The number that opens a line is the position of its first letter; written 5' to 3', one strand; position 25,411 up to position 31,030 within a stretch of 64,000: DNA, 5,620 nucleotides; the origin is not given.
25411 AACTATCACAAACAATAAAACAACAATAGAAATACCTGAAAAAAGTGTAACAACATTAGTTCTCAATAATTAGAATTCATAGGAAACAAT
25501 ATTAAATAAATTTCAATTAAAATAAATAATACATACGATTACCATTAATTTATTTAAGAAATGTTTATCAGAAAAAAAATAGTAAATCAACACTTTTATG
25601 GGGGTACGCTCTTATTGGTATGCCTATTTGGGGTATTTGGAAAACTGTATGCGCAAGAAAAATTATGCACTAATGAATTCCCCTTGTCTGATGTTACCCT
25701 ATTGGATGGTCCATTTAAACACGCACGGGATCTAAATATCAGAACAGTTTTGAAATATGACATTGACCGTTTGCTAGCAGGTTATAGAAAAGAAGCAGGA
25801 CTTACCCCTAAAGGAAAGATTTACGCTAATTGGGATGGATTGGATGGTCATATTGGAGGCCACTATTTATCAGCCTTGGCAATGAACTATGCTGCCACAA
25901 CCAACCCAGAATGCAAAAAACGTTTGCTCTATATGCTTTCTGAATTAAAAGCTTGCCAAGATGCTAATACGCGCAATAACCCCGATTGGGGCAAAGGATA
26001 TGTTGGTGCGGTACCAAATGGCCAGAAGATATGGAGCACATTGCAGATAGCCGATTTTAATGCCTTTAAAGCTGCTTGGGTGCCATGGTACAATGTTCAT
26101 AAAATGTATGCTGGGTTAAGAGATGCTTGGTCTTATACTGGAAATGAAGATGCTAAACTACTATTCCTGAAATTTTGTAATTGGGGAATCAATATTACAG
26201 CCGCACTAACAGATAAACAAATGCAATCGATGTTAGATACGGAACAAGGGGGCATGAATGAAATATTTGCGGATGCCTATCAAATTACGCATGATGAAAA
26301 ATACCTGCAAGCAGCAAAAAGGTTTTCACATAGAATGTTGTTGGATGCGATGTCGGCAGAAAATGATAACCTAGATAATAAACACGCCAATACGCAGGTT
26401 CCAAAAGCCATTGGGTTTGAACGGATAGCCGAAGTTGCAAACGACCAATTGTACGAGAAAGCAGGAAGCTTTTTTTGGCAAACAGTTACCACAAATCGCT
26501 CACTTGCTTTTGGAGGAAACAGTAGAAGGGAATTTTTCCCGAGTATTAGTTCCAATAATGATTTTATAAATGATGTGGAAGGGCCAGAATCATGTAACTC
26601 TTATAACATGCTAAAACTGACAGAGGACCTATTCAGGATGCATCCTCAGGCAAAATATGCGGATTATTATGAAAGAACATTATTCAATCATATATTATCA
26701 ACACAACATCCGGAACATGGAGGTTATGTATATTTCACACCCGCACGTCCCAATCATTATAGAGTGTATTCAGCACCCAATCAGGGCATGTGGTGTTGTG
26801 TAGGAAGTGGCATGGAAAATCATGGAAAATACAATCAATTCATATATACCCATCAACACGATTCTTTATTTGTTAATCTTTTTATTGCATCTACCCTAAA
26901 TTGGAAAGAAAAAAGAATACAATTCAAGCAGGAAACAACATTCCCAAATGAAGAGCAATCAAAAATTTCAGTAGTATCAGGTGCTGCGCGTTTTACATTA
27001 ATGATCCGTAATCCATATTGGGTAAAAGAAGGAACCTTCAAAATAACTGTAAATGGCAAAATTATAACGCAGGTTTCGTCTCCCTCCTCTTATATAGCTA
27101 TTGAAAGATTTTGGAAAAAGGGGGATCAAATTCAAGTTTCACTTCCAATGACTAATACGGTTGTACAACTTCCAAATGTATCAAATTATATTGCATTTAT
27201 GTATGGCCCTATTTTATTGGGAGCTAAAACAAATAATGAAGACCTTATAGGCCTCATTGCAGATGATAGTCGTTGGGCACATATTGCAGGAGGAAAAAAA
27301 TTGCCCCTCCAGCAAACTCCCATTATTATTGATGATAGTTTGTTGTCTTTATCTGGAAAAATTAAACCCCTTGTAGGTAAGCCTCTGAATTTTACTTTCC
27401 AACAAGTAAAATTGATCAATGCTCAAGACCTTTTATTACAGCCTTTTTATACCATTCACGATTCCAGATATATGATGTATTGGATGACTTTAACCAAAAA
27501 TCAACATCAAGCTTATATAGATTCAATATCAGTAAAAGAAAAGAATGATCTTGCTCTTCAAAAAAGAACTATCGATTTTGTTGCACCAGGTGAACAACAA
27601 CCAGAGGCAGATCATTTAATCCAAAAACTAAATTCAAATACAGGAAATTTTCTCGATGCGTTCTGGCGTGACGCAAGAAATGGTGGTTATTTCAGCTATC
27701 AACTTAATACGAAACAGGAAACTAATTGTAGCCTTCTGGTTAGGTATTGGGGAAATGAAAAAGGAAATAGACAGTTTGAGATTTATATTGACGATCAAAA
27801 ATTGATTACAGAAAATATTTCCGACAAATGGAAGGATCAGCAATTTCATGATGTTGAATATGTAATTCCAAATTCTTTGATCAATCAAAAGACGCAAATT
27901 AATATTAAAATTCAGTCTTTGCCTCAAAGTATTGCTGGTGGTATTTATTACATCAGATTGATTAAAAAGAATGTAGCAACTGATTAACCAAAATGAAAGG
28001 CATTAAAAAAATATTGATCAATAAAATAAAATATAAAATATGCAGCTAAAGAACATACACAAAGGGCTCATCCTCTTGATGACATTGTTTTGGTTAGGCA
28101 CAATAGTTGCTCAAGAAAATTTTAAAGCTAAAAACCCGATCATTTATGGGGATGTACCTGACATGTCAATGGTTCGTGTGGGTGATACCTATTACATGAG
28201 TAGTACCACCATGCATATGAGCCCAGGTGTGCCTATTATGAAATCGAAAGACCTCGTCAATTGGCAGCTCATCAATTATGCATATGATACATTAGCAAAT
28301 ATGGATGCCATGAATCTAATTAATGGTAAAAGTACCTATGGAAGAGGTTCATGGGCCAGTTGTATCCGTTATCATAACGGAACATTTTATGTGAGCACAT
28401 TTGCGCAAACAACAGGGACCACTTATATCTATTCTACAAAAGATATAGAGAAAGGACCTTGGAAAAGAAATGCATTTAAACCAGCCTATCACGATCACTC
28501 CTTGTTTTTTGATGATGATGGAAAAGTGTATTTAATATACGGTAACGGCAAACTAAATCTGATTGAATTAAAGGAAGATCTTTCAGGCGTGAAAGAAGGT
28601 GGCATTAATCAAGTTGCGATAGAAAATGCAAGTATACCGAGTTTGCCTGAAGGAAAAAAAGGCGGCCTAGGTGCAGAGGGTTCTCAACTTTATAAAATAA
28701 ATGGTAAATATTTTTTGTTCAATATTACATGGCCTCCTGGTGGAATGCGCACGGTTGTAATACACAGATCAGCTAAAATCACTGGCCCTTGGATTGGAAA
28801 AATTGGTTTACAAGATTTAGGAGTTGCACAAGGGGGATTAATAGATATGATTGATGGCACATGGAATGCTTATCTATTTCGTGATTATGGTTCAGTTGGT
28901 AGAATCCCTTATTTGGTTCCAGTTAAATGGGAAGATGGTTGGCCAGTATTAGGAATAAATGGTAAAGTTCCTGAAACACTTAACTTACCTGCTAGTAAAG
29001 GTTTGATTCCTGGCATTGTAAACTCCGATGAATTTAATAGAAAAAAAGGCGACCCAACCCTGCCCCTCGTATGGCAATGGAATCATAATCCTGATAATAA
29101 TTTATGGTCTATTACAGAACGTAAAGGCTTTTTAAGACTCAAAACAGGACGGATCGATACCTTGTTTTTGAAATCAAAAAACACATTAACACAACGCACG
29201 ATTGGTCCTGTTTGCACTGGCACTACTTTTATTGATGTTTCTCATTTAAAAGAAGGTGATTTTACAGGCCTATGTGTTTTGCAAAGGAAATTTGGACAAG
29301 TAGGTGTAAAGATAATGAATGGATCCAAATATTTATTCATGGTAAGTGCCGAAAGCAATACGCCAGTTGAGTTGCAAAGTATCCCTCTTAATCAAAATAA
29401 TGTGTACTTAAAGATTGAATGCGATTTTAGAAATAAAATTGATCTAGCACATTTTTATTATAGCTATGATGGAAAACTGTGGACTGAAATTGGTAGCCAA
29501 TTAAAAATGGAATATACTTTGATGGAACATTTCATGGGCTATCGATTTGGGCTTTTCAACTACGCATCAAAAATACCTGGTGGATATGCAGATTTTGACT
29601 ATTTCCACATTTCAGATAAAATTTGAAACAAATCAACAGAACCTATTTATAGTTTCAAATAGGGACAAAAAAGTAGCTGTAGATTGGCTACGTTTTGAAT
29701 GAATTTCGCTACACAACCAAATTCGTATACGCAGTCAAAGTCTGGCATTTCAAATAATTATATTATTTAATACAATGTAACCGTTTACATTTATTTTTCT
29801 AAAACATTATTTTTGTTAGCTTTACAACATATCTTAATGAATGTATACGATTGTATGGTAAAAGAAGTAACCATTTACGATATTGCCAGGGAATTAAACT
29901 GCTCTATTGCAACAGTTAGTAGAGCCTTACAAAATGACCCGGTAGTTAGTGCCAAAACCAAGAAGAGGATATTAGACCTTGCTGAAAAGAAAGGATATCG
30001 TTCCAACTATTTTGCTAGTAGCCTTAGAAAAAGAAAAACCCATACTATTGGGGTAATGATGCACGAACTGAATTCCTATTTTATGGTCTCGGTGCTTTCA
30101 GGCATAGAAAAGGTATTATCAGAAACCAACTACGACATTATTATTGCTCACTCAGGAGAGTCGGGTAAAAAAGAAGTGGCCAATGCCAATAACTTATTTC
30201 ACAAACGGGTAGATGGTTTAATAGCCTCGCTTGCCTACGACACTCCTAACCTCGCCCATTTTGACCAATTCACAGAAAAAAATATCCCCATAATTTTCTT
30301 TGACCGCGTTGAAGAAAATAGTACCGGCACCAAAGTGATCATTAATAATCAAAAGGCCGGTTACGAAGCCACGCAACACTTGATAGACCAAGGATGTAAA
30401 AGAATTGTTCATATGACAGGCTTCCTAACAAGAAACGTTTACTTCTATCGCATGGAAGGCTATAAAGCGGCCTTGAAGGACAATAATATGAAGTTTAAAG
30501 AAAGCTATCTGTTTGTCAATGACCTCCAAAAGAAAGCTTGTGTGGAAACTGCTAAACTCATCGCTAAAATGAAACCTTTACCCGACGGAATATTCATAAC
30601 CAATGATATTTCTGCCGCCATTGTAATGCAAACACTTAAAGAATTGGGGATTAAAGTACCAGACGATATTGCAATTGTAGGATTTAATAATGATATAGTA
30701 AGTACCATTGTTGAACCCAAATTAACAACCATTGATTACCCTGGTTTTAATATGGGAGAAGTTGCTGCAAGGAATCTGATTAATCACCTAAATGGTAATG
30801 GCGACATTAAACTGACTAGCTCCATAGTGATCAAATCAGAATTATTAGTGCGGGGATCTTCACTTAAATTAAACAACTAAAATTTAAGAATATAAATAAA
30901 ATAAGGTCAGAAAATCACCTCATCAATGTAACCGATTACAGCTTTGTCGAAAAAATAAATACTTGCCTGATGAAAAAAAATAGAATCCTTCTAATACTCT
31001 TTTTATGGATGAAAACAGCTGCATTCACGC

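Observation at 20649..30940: A readable LacI regulon: operator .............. at every transcription unit of the xylan locus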

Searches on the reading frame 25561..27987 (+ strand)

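Call 7: search_protein_families(library=pfam, proteins=[window:25561-27987:+])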
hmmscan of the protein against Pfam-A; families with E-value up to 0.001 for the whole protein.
window:25561-27987:+ (808 aa): 5 families
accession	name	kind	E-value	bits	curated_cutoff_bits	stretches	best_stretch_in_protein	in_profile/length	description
PF07944.18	Beta-AFase-like_GH127_cat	-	2.8e-106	356.1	24.9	1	44-425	1-375/376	Beta-L-arabinofuranosidase, GH127 catalytic domain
PF20620.4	DUF6805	-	1.3e-35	123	27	1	665-801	1-133/133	Family of unknown function (DUF6805)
PF16375.10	DUF4986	-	1.7e-25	89.8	29.5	1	560-641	3-84/84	Domain of unknown function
PF20736.2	Glyco_hydro127M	-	2.5e-25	88.9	24.2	1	436-530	2-95/95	Beta-L-arabinofuranosidase, GH127 middle domain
PF06662.19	C5-epim_C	-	0.00026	21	23.3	1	228-261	30-63/188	D-glucuronyl C5-epimerase C-terminus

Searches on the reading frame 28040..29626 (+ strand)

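Call 7: search_protein_families(library=pfam, proteins=[window:28040-29626:+])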
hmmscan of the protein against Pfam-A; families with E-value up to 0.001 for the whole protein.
window:28040-29626:+ (528 aa): 2 families
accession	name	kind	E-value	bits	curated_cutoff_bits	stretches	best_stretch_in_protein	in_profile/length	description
PF17851.8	GH43_C2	-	5.1e-40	137.8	22.7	1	330-524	2-202/203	Beta xylosidase C-terminal Concanavalin A-like domain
PF04616.20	Glyco_hydro_43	-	6.4e-38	131.2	32.2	1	31-302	2-288/288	Glycosyl hydrolases family 43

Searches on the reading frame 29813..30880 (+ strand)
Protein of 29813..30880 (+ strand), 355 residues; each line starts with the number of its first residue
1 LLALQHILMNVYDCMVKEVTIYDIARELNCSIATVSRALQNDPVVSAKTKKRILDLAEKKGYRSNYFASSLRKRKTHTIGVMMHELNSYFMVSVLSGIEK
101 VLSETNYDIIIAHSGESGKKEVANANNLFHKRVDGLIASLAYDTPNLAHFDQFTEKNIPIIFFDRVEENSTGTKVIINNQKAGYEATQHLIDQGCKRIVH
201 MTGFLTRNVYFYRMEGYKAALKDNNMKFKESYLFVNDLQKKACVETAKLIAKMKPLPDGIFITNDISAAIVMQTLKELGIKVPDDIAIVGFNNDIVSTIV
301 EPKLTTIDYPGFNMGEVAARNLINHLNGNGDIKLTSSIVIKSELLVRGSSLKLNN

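Call 7: search_protein_families(library=pfam, proteins=[window:29813-30880:+])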
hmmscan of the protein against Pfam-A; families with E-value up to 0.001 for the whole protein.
window:29813-30880:+ (355 aa): 4 families
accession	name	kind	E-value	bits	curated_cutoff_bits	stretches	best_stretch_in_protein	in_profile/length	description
PF13377.12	Peripla_BP_3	-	2.2e-27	96.6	26.5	1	188-350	2-167/167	Periplasmic binding protein-like domain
PF13407.12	Peripla_BP_4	-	2.5e-26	93.2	35.1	1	79-329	1-257/258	Periplasmic binding protein domain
PF00532.27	Peripla_BP_1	-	8.2e-24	85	22.2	1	76-331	1-266/281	Periplasmic binding proteins and sugar binding domain of LacI family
PF00356.27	LacI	-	3.9e-12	46.2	27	1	20-65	1-46/46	Bacterial regulatory proteins, lacI family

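Call 20: find_related_loci(query=window:29855-30880:+, collection=genome_contigs, flank=6000)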
Query window:29855-30880:+ (341 aa) in genome_contigs; peptide patterns used: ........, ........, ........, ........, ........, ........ (x = any residue, [..] = any of these).
600 stretches matched a pattern, but none encodes a relative of the query by tblastn (E <= 1e-3).

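Call 47: search_solved_structures(query=window:29855-30880:+, max_evalue=1e-20)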
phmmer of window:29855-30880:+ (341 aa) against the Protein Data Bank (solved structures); distinct sequences matched with E-value up to 1e-20: 34.
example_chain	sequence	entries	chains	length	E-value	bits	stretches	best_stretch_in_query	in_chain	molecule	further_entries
1zvv_A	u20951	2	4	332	2.1e-54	188.1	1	4-314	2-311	Glucose-resistance amylase regulator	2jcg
1rzr_G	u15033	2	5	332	2.2e-54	188.1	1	4-314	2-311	Glucose-resistance amylase regulator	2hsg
3oqm_A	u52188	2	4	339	1.7e-50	175.3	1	4-313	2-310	Catabolite control protein A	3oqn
3oqo_A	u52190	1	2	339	1.7e-50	175.3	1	4-313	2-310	Catabolite control protein A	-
1sxg_A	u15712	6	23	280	5e-38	134.4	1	57-314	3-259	Glucose-resistance amylase regulator | Catabolite control protein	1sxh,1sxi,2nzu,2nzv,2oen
7e5w_A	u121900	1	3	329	8.9e-38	133.5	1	5-315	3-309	Catabolite control protein A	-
2o20_A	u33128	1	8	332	1.9e-36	129.2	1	4-333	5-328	Catabolite control protein A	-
7ff4_A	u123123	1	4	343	2.9e-36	128.6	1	7-313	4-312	Transcriptional regulator, LacI family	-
1jh9_A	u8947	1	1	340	1.8e-35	126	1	6-312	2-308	PURINE NUCLEOTIDE SYNTHESIS REPRESSOR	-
9ny7_A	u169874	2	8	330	2.1e-35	125.7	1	5-312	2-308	Ribose operon repressor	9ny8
3ctp_A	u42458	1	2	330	4.8e-35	124.6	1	7-339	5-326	Periplasmic binding protein/LacI transcriptional regulator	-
1jft_A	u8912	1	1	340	1.2e-34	123.2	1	6-312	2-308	PURINE NUCLEOTIDE SYNTHESIS REPRESSOR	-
1jfs_A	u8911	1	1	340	2.3e-34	122.4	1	6-312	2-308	PURINE NUCLEOTIDE SYNTHESIS REPRESSOR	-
1bdi_A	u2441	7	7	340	2.3e-34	122.3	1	6-312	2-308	PROTEIN (PURINE REPRESSOR) | PROTEIN (PURINE NUCLEOTIDE SYNTHESIS REPRESSOR)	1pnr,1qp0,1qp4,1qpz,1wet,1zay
1vpw_A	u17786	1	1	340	4.4e-34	121.4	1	6-312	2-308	PURINE REPRESSOR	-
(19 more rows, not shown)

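Call 48: search_protein_families(library=ncbifam, proteins=[window:29855-30880:+], max_evalue=1e-10)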
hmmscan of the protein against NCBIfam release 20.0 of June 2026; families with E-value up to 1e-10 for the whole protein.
window:29855-30880:+ (341 aa): 17 families
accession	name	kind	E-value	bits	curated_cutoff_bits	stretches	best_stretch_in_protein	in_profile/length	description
TIGR01481.1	ccpA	equivalog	5.3e-59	200.3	442.35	1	4-314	2-309/330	catabolite control protein A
NF047341.1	lactose_RbsR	equivalog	8.9e-57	192.9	382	1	3-336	1-328/331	ribose utilization transcriptional repressor RbsR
NF008269.0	PRK11041.1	equivalog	2.1e-52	178.3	436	1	4-339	9-340/342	DNA-binding transcriptional regulator CytR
NF052440.1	TransRegGNTRPSEAE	equivalog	3.5e-47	161.1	400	1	4-334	5-331/333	HTH-type transcriptional regulator GntR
NF007979.0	PRK10703.1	equivalog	4.8e-46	157.4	501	1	6-335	3-330/341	HTH-type transcriptional repressor PurR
NF007743.0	PRK10423.1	equivalog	1.5e-45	155.7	531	1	6-335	3-329/330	ribose operon transcriptional repressor RbsR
NF007075.0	PRK09526.1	subfamily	4.3e-40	137.7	340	1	2-339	3-334/358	LacI family DNA-binding transcriptional regulator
NF047913.1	TransRegIdnR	equivalog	4.1e-39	134.8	500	1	4-315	5-312/331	DNA-binding transcriptional regulator IdnR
NF007706.0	PRK10401.1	equivalog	1.9e-37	129.4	555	1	5-318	2-313/346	HTH-type transcriptional regulator GalS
NF051853.1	TransRegUriRCory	equivalog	6.3e-36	124.1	550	1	6-333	2-321/327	transcriptional regulator UriR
NF008002.0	PRK10727.1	equivalog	1.1e-33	116.7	557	1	6-316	3-310/341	HTH-type transcriptional regulator GalR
NF007449.0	PRK10014.1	subfamily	2.7e-33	115.5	310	1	2-331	4-339/342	Mal regulon transcriptional regulator MalI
TIGR02417.1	fruct_sucro_rep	subfamily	9.3e-33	113.8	389.55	1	6-285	1-280/327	D-fructose-responsive transcription factor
NF008452.0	PRK11303.1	equivalog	6.1e-31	107.8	385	1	8-283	4-279/332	catabolite repressor/activator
NF011563.0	PRK14987.1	equivalog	6.5e-30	104.5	433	1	6-315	7-312/331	gluconate operon transcriptional repressor GntR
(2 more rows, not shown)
